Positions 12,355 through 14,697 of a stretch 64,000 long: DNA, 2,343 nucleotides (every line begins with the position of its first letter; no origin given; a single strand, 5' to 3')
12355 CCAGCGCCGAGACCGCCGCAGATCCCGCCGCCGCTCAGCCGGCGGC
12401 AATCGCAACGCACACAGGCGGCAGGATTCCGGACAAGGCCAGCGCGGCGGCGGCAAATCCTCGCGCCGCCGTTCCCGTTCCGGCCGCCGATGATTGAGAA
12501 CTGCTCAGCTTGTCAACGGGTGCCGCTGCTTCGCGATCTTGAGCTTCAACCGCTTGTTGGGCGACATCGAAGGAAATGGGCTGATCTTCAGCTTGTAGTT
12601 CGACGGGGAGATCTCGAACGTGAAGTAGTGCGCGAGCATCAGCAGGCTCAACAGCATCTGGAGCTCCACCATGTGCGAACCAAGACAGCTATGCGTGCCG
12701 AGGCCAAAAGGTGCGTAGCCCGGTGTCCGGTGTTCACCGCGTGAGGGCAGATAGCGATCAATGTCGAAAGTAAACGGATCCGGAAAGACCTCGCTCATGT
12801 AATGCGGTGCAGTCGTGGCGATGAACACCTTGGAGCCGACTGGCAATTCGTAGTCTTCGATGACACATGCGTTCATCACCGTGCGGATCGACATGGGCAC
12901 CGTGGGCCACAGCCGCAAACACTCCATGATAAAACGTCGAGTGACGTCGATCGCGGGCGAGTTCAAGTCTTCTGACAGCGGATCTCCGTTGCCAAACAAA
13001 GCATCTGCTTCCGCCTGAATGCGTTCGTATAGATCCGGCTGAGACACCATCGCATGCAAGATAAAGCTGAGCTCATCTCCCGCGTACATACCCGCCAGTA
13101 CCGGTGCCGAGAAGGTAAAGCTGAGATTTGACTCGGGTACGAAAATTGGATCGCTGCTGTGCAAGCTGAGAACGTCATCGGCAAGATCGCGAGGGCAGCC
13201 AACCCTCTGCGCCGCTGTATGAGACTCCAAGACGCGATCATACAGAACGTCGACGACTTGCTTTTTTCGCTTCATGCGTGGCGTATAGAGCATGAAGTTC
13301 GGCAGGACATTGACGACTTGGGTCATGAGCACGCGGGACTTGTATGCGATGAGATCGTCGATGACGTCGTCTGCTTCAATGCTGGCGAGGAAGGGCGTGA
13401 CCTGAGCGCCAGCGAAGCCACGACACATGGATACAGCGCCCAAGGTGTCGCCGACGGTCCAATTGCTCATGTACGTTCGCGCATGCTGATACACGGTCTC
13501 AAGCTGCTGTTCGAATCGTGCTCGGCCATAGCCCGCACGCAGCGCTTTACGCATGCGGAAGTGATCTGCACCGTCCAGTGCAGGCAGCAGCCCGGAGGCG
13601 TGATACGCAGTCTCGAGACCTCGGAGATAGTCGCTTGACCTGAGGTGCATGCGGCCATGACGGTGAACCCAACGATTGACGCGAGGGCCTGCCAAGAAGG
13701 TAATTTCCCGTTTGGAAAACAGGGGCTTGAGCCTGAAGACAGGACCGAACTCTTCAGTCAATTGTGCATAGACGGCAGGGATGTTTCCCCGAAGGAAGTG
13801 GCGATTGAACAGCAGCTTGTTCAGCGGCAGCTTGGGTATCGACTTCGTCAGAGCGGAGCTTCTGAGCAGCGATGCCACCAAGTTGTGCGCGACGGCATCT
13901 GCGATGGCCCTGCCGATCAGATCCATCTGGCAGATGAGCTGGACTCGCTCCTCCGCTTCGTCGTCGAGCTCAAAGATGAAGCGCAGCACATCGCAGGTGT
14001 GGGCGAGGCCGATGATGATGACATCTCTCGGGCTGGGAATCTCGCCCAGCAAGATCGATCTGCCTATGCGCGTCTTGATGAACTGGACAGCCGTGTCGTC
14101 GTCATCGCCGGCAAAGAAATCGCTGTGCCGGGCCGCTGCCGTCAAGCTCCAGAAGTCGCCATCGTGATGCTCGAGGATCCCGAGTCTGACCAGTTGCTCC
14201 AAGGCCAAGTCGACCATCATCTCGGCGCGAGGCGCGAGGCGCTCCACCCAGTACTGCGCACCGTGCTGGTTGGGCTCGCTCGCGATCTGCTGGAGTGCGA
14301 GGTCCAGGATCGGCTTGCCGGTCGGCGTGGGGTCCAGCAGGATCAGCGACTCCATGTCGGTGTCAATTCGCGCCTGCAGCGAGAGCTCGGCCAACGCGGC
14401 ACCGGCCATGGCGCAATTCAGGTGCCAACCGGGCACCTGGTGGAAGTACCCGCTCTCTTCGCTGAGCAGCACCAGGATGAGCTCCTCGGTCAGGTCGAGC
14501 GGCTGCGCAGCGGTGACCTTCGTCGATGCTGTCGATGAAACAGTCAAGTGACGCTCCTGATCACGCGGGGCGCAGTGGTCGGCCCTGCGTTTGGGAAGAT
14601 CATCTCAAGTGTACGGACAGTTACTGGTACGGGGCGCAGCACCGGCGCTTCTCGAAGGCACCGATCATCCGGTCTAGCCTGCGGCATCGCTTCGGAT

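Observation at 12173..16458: The conserved jag/khpB gene is split into Jag_N-only and KH+R3H-only ORFs by a two-gene oxygenase insertion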

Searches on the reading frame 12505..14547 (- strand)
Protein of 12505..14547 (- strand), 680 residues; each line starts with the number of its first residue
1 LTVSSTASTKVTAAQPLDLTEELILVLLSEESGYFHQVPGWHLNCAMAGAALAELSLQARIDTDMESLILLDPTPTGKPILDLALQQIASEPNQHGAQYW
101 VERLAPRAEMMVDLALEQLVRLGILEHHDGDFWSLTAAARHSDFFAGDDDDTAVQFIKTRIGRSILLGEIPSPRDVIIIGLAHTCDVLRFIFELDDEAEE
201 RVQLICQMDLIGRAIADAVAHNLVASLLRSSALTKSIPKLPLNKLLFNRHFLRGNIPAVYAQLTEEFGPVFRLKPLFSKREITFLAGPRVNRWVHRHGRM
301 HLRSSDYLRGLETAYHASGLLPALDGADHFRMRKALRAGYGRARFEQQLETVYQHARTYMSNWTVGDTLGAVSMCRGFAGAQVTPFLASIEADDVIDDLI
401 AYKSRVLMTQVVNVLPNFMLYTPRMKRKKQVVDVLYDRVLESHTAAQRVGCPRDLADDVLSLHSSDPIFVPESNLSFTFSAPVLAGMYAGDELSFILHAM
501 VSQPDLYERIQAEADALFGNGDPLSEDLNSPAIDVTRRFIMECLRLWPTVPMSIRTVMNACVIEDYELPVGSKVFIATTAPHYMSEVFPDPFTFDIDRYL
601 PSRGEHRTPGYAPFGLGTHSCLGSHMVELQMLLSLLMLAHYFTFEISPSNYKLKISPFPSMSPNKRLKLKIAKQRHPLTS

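Call 3: search_protein_families(library=pfam, proteins=[window:12505-14547:-], max_evalue=0.01)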
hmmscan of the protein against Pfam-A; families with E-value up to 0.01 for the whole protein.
window:12505-14547:- (680 aa): 2 families
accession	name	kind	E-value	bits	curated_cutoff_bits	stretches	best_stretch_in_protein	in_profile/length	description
PF00067.27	p450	-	4.5e-39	134.9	22.8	1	404-670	181-461/462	Cytochrome P450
PF05719.16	GPP34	-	4.3e-31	109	29.1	1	19-221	1-200/201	Golgi phosphoprotein 3 (GPP34)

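Call 4: search_protein_families(library=ncbifam, proteins=[window:12505-14547:-], max_evalue=0.01)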
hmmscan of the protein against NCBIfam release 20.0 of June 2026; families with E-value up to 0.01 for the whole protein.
window:12505-14547:- (680 aa): 8 families
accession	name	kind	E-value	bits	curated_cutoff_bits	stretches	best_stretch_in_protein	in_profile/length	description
NF045812.1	PentlenOxigase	equivalog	1.4e-18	67.1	800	1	327-673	89-439/444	pentalenene oxygenase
NF051859.1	AlbFlvMonOxTrpSyn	equivalog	3e-16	59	700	1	325-647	104-432/457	bifunctional albaflavenone monooxygenase/terpene synthase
NF050147.1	aminopyruv_ApyO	equivalog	2.4e-15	56.1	525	1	324-667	83-421/444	RiPP biosynthesis cytochrome P450 ApyO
TIGR04538.1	P450_cycloAA_1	subfamily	2.1e-08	33.4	500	1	535-635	257-359/395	cytochrome P450, cyclodipeptide synthase-associated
NF053744.1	FAProxCypCBc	equivalog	8.4e-05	21.3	600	1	527-670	267-411/416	CYP152 family fatty-acid peroxygenase CypC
TIGR04515.1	P450_rel_GT_act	subfamily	0.00013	21.4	343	1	539-611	263-335/386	P450-derived glycosyltransferase activator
NF041802.1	P450_SolI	exception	0.00023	19.8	850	1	538-632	298-385/424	solanimycin biosynthesis cytochrome P450 SolI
TIGR04458.1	CYP450_TxtE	equivalog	0.0037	15.9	500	0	571-635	311-368/403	4-nitrotryptophan synthase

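Call 29: find_homologous_proteins(query=window:12505-14547:-, max_evalue=1e-10)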
Query window:12505-14547:- (680 aa): 1827 proteins with E <= 1e-10 among 8000 candidates; the best 120 are listed.
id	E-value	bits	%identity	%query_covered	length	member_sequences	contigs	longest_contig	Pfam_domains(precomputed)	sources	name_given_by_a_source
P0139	0.0e+0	1467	94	100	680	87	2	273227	PF05719.17,PF00067.28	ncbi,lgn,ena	-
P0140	0.0e+0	1406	90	100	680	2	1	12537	PF05719.17,PF00067.28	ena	-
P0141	0.0e+0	1099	70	99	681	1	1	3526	PF05719.17,PF00067.28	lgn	-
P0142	0.0e+0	1083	69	99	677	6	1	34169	PF05719.17,PF00067.28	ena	-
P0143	0.0e+0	1078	68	99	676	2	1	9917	PF05719.17,PF00067.28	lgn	-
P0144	0.0e+0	1074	68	99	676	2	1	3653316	PF05719.17,PF00067.28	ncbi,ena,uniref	ncbi:cytochrome P450 [Candidatus Poriferisodalis sp.]|uniref:cytochrome P450 n=1 Tax=Candidatus Pori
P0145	0.0e+0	1067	67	99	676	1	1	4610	PF05719.17,PF00067.28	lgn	-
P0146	0.0e+0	1063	67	99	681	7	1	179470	PF05719.17,PF00067.28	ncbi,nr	ncbi:MAG: cytochrome P450 [Acidimicrobiaceae bacterium]|nr:cytochrome P450 [Acidimicrobiaceae bacter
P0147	0.0e+0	1055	67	99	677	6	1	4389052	PF05719.17,PF00067.28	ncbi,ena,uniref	ncbi:cytochrome P450 [Candidatus Poriferisodalis sp.]|uniref:cytochrome P450 n=1 Tax=Candidatus Pori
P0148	0.0e+0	1055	66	99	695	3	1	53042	PF05719.17,PF00067.28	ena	-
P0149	0.0e+0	1052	67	98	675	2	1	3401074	PF05719.17,PF00067.28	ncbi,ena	-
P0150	0.0e+0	1048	66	99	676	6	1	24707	PF05719.17,PF00067.28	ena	-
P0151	0.0e+0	1033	65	98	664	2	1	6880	PF05719.17,PF00067.28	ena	-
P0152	0.0e+0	1029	64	99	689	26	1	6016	PF05719.17,PF00067.28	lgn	-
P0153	0.0e+0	1019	65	99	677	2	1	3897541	PF05719.17,PF00067.28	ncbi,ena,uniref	ncbi:cytochrome P450 [Candidatus Poriferisodalis sp.]|uniref:cytochrome P450 n=1 Tax=Candidatus Pori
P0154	0.0e+0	1018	64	100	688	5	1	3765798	PF05719.17,PF00067.28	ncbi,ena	-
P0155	0.0e+0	1015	64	99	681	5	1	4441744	PF05719.17,PF00067.28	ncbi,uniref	ncbi:cytochrome P450 [Candidatus Poriferisodalis sp.]|uniref:cytochrome P450 n=1 Tax=Candidatus Pori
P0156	1.5e-298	1010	63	99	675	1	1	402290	PF05719.17,PF00067.28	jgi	jgi:cytochrome P450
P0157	2.6e-297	1006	63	99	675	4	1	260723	PF05719.17,PF00067.28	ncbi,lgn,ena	-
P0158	8.4e-297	1004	65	99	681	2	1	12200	PF05719.17,PF00067.28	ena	-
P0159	1.0e-295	1001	64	99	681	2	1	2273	PF05719.17,PF00067.28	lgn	-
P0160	1.6e-292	990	62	100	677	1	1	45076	PF05719.17,PF00067.28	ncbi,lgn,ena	-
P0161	1.2e-290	984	65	96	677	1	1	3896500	PF05719.17,PF00067.28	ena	-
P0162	7.5e-290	981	64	96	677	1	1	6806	PF05719.17,PF00067.28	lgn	-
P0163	2.2e-288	976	64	95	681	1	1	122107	PF05719.17,PF00067.28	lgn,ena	-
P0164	2.2e-287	973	63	98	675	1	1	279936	PF05719.17,PF00067.28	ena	-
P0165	4.3e-287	972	63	95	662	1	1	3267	PF05719.17,PF00067.28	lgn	-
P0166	1.0e-286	971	64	95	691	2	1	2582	PF05719.17,PF00067.28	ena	-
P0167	1.4e-286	971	63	95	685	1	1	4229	PF05719.17,PF00067.28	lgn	-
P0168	1.6e-286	970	62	98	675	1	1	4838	PF05719.17,PF00067.28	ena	-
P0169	3.6e-286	969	63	96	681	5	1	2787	PF05719.17,PF00067.28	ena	-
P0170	5.6e-286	969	61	99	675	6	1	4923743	PF05719.17,PF00067.28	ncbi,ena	-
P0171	7.0e-286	968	62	98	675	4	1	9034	PF05719.17,PF00067.28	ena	-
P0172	1.6e-285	967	63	98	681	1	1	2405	PF05719.17,PF00067.28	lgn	-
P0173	2.0e-285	967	62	99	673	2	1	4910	PF05719.17,PF00067.28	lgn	-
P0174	4.1e-285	966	63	96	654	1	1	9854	PF05719.17,PF00067.28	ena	-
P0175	6.8e-285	965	61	98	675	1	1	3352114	PF05719.17,PF00067.28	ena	-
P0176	9.6e-285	964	61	99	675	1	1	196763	PF05719.17,PF00067.28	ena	-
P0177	1.1e-284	964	62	95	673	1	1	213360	PF05719.17,PF00067.28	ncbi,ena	-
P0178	1.6e-284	964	61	99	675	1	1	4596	PF05719.17,PF00067.28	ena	-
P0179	3.4e-284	963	60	100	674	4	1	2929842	PF05719.17,PF00067.28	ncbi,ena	-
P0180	4.0e-284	962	61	99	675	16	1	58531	PF05719.17,PF00067.28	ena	-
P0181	4.4e-284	962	61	98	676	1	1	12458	PF05719.17,PF00067.28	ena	-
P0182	5.3e-284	962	63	96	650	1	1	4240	PF05719.17,PF00067.28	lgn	-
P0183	5.9e-284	962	61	99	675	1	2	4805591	PF05719.17,PF00067.28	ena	-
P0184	2.3e-283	960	60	99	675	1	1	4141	PF05719.17,PF00067.28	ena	-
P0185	7.3e-283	958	61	98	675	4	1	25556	PF05719.17,PF00067.28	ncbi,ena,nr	ncbi:MAG: cytochrome P450 [Nitrospira sp. SB0662_bin_26]|nr:cytochrome P450 [Nitrospira sp. SB0662_b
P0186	1.3e-282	957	62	95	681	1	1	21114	PF05719.17,PF00067.28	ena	-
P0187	1.5e-282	957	61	99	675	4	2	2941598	PF05719.17,PF00067.28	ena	-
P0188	1.9e-282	957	61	98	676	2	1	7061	PF05719.17,PF00067.28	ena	-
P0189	2.0e-282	957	61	95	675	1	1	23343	PF05719.17,PF00067.28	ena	-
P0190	3.6e-282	956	60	99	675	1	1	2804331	PF05719.17,PF00067.28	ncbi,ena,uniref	ncbi:cytochrome P450 [Candidatus Poriferisodalis sp.]|uniref:cytochrome P450 n=1 Tax=Candidatus Pori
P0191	5.3e-282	955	60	99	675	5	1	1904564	PF05719.17,PF00067.28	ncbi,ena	-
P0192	6.2e-282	955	61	99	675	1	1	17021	PF05719.17,PF00067.28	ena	-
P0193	1.1e-281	954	60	100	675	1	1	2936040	PF05719.17,PF00067.28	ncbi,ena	-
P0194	1.2e-281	954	61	99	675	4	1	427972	PF05719.17,PF00067.28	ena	-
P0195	1.6e-281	954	60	99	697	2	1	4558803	PF05719.17,PF00067.28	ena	-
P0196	1.7e-281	954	61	97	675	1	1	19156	PF05719.17,PF00067.28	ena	-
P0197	1.8e-281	954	62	98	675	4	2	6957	PF05719.17,PF00067.28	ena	-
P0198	2.1e-281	953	61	99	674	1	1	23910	PF05719.17,PF00067.28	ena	-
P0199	3.4e-281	953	60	99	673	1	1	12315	PF05719.17,PF00067.28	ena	-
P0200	3.6e-281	953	60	100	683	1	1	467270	PF05719.17,PF00067.28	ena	-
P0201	4.7e-281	952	61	98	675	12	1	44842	PF05719.17,PF00067.28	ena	-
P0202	5.4e-281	952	61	98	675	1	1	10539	PF05719.17,PF00067.28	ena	-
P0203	5.8e-281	952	61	98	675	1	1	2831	PF05719.17,PF00067.28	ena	-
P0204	7.1e-281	952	62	98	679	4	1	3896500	PF05719.17,PF00067.28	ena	-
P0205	7.5e-281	952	60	99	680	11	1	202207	PF05719.17,PF00067.28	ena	-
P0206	9.3e-281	951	61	98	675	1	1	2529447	PF05719.17,PF00067.28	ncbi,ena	-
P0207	9.3e-281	951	60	99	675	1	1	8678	PF05719.17,PF00067.28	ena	-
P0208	1.2e-280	951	60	99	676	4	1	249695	PF05719.17,PF00067.28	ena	-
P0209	1.3e-280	951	61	97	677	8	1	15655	PF05719.17,PF00067.28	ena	-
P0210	2.1e-280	950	60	99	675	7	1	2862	PF05719.17,PF00067.28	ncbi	-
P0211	2.2e-280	950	61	98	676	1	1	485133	PF05719.17,PF00067.28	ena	-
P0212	1.3e-279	947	60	99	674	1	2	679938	PF05719.17,PF00067.28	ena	-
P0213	1.5e-279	947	60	99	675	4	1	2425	PF05719.17,PF00067.28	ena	-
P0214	1.9e-279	947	60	99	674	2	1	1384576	PF05719.17,PF00067.28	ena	-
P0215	1.9e-279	947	60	98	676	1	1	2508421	PF05719.17,PF00067.28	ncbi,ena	-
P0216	2.6e-279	946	61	98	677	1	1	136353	PF05719.17,PF00067.28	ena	-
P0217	2.9e-279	946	60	99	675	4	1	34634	PF05719.17,PF00067.28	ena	-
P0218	3.0e-279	946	61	97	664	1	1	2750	PF05719.17,PF00067.28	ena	-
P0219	4.7e-279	946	60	99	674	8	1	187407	PF05719.17,PF00067.28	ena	-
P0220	6.3e-279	945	60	100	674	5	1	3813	PF05719.17,PF00067.28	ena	-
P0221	1.0e-278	945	60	100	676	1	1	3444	PF05719.17,PF00067.28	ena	-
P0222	1.1e-278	944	60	99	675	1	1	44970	PF05719.17,PF00067.28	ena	-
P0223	1.3e-278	944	60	99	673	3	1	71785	PF05719.17,PF00067.28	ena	-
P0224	1.4e-278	944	60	100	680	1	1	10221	PF05719.17,PF00067.28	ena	-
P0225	1.6e-278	944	60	98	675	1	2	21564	PF05719.17,PF00067.28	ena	-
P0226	1.8e-278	944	60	99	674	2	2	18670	PF05719.17,PF00067.28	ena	-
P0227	1.8e-278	944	60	98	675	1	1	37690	PF05719.17,PF00067.28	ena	-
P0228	1.9e-278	944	59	99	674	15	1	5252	PF05719.17,PF00067.28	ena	-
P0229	2.7e-278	943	59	99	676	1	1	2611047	PF05719.17,PF00067.28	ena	-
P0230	4.2e-278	942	60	98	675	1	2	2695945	PF05719.17,PF00067.28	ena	-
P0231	4.5e-278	942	61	99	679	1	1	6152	PF05719.17,PF00067.28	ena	-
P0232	4.8e-278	942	59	99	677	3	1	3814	PF05719.17,PF00067.28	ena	-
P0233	5.0e-278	942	60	99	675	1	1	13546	PF05719.17,PF00067.28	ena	-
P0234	5.6e-278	942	60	95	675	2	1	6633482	PF05719.17,PF00067.28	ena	-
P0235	5.7e-278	942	60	99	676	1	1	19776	PF05719.17,PF00067.28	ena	-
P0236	6.0e-278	942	60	98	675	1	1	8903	PF05719.17,PF00067.28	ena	-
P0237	6.8e-278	942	61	99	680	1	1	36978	PF05719.17,PF00067.28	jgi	-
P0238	7.2e-278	942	59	99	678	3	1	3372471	PF05719.17,PF00067.28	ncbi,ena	-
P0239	8.0e-278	942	60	98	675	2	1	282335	PF05719.17,PF00067.28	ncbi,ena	-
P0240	9.4e-278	941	61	99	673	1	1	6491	PF05719.17,PF00067.28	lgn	-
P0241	1.3e-277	941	61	96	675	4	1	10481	PF05719.17,PF00067.28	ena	-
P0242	1.4e-277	941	60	95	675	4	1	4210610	PF05719.17,PF00067.28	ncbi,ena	-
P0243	1.5e-277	941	60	99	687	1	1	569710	PF05719.17,PF00067.28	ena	-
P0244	1.6e-277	941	60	98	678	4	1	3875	PF05719.17,PF00067.28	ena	-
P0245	3.2e-277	940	60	98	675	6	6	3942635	PF05719.17,PF00067.28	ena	-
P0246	3.4e-277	939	60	99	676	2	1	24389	PF05719.17,PF00067.28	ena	-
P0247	3.7e-277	939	60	99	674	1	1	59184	PF05719.17,PF00067.28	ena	-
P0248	3.8e-277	939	59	99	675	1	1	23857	PF05719.17,PF00067.28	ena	-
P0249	4.7e-277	939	60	98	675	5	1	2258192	PF05719.17,PF00067.28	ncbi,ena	-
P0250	5.3e-277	939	60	99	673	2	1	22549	PF05719.17,PF00067.28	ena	-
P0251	5.9e-277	939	60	99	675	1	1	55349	PF05719.17,PF00067.28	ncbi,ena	-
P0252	6.9e-277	938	59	100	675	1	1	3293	PF05719.17,PF00067.28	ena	-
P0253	7.9e-277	938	59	99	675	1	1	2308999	PF05719.17,PF00067.28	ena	-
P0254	1.1e-276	938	60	98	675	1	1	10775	PF05719.17,PF00067.28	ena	-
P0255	2.2e-276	937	59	99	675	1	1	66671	PF05719.17,PF00067.28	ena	-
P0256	2.4e-276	937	59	99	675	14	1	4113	PF05719.17,PF00067.28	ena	-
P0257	3.0e-276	936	60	95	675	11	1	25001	PF05719.17,PF00067.28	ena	-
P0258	3.5e-276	936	60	100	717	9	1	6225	PF05719.17,PF00067.28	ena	-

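Call 30: find_encoding_contigs(protein=P0185, flank=6000, max_places=2)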
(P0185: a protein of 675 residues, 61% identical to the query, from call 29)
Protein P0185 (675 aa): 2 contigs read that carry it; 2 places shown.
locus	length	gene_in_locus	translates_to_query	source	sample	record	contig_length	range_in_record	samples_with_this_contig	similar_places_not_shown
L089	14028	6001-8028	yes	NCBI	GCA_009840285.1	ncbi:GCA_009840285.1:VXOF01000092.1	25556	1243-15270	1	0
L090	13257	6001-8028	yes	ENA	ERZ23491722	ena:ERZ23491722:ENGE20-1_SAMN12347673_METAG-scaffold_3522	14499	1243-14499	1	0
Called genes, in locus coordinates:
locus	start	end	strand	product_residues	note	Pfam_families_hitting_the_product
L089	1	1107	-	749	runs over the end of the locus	PF00330:Aconitase, PF00694:Aconitase_C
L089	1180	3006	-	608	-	PF02629:CoA_binding (weak), PF00549:Ligase_CoA, PF00285:Citrate_synt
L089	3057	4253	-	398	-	PF08442:ATP-grasp_2, PF13549:ATP-grasp_5 (faint), PF24948:Citrate_synth_N, PF16114:Citrate_bind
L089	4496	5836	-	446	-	PF14341:PilX_N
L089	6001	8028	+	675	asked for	PF05719:GPP34, PF00067:p450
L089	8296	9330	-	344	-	PF02353:CMAS, PF01209:Ubie_methyltran (weak), PF13489:Methyltransf_23, PF13847:Methyltransf_31, PF08241:Methyltransf_11, PF08242:Methyltransf_12, PF13649:Methyltransf_25, PF08498:Sterol_MT_C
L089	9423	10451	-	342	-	PF00355:Rieske, PF19298:KshA_C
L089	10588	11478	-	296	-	PF13505:OMP_b-brl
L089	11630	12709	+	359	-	PF02353:CMAS, PF01209:Ubie_methyltran, PF13489:Methyltransf_23, PF13847:Methyltransf_31, PF08241:Methyltransf_11, PF08242:Methyltransf_12, PF13649:Methyltransf_25, PF08498:Sterol_MT_C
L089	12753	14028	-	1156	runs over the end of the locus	PF01266:DAO (weak), PF01494:FAD_binding_3, PF03486:HI0933_like (faint), PF07992:Pyr_redox_2 (faint), PF12831:FAD_oxidored (weak), PF08491:SE, PF13249:SQHop_cyclase_N, PF13243:SQHop_cyclase_C, +1 more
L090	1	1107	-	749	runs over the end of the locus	PF00330:Aconitase, PF00694:Aconitase_C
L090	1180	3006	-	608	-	PF02629:CoA_binding (weak), PF00549:Ligase_CoA, PF00285:Citrate_synt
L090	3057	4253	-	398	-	PF08442:ATP-grasp_2, PF13549:ATP-grasp_5 (faint), PF24948:Citrate_synth_N, PF16114:Citrate_bind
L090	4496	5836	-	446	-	PF14341:PilX_N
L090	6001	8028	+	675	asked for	PF05719:GPP34, PF00067:p450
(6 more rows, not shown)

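Call 31: find_encoding_contigs(protein=P0234, flank=6000, max_places=2)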
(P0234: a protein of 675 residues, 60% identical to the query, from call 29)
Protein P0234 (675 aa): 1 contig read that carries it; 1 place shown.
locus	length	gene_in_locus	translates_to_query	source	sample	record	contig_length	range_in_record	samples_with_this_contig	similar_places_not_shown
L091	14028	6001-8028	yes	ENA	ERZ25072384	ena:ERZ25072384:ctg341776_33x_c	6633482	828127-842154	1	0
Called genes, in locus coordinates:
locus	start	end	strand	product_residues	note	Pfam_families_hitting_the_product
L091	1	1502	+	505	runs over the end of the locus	PF02321:OEP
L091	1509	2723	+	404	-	PF25919:BSH_CusB (faint), PF25917:BSH_RND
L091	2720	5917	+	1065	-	PF00873:ACR_tran, PF03176:MMPL (weak)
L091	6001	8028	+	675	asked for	PF05719:GPP34, PF00067:p450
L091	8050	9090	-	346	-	PF00355:Rieske, PF19298:KshA_C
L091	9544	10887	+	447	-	PF00501:AMP-binding, PF13193:AMP-binding_C (weak)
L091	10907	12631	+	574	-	PF00070:Pyr_redox (faint), PF01494:FAD_binding_3, PF04820:Trp_halogenase, PF07992:Pyr_redox_2 (faint), PF12831:FAD_oxidored (weak), PF01266:DAO (weak), PF04820:Trp_halogenase, PF22045:CmlS_C, +1 more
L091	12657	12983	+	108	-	-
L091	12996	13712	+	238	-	PF00106:adh_short, PF08659:KR, PF01370:Epimerase, PF13561:adh_short_C2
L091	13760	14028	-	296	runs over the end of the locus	PF00106:adh_short, PF08659:KR (weak), PF13561:adh_short_C2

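Call 32: find_encoding_contigs(protein=P0170, flank=6000, max_places=2)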
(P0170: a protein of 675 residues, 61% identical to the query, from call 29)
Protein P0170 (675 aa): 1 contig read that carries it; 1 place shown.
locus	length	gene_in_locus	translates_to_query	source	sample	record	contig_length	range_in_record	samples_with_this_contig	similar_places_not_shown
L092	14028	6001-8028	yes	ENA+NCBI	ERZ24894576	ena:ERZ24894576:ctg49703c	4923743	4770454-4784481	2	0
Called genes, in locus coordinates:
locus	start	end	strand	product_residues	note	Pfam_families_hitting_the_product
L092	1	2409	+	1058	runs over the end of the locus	PF00873:ACR_tran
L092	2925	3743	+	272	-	PF05050:Methyltransf_21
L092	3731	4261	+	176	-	PF04116:FA_hydroxylase (weak)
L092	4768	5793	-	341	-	PF02353:CMAS, PF01209:Ubie_methyltran (weak), PF13489:Methyltransf_23, PF13847:Methyltransf_31, PF08241:Methyltransf_11, PF08242:Methyltransf_12, PF13649:Methyltransf_25, PF08498:Sterol_MT_C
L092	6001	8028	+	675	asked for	PF05719:GPP34, PF00067:p450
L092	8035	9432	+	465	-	PF01266:DAO (faint), PF01593:Amino_oxidase, PF13450:NAD_binding_8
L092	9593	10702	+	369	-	PF02353:CMAS, PF01209:Ubie_methyltran (weak), PF13489:Methyltransf_23 (weak), PF13847:Methyltransf_31, PF08241:Methyltransf_11, PF08242:Methyltransf_12, PF13649:Methyltransf_25, PF08498:Sterol_MT_C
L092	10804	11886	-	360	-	PF00355:Rieske, PF19298:KshA_C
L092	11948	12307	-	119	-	PF01381:HTH_3 (weak)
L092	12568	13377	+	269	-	PF11185:DUF2971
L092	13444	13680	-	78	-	-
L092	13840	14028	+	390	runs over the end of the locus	PF00108:Thiolase_N, PF00109:ketoacyl-synt (weak), PF08545:ACP_syn_III (faint), PF02803:Thiolase_C, PF22691:Thiolase_C_1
